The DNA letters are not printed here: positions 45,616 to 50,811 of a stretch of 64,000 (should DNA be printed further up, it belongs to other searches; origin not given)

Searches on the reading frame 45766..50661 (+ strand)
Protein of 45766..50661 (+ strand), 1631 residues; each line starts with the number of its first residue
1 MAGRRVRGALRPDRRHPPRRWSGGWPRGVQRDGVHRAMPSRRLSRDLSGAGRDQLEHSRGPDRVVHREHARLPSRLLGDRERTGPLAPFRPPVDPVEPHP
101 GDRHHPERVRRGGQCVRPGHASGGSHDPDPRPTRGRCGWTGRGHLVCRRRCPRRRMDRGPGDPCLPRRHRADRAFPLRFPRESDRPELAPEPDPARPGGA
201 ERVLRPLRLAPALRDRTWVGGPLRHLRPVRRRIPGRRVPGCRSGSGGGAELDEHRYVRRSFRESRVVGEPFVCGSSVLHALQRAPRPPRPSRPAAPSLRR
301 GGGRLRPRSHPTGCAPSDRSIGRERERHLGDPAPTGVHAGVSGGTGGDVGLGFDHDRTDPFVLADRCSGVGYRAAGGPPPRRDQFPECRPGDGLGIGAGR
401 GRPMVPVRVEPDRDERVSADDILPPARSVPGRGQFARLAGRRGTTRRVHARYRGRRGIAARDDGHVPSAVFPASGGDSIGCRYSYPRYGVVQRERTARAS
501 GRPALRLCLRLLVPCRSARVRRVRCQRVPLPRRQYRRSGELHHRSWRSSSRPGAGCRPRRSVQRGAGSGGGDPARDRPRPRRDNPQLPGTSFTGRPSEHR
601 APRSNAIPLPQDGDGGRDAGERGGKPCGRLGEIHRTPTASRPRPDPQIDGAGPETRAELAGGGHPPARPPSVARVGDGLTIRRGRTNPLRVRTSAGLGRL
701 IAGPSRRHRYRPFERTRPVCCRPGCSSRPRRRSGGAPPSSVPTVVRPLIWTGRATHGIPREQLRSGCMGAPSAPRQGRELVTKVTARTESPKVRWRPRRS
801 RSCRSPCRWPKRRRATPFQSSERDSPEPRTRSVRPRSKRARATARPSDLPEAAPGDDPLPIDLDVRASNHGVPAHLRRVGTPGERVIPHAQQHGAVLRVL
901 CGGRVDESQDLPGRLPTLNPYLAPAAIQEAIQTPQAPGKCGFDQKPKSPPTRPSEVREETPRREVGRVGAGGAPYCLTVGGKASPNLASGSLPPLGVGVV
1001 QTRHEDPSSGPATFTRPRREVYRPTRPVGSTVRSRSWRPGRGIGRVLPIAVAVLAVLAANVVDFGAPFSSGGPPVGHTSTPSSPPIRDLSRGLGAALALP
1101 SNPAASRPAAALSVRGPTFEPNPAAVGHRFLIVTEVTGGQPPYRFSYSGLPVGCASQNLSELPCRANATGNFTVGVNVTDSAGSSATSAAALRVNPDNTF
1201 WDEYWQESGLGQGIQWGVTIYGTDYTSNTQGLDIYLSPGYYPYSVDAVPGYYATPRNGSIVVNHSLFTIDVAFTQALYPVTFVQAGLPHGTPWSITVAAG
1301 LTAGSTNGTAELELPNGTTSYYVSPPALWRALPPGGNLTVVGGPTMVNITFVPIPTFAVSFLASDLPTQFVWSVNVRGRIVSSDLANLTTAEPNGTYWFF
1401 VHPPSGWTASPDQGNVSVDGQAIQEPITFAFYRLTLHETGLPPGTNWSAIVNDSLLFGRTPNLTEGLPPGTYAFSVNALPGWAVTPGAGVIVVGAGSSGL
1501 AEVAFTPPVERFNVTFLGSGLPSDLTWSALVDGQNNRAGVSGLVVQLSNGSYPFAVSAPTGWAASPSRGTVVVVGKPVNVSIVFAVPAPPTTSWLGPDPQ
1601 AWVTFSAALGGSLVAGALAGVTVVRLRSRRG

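Call 99: search_protein_families(library=pfam, proteins=[window:45766-50661:+], max_evalue=0.0001)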
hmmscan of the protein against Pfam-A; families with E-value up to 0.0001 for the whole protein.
window:45766-50661:+ (1631 aa): 1 family
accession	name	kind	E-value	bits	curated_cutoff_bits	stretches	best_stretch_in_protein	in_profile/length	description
PF22898.2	NOMO1-like_1st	-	5.6e-05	23.6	27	0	1394-1421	46-73/85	BOS complex subunit NOMO1-like, first beta sandwich domain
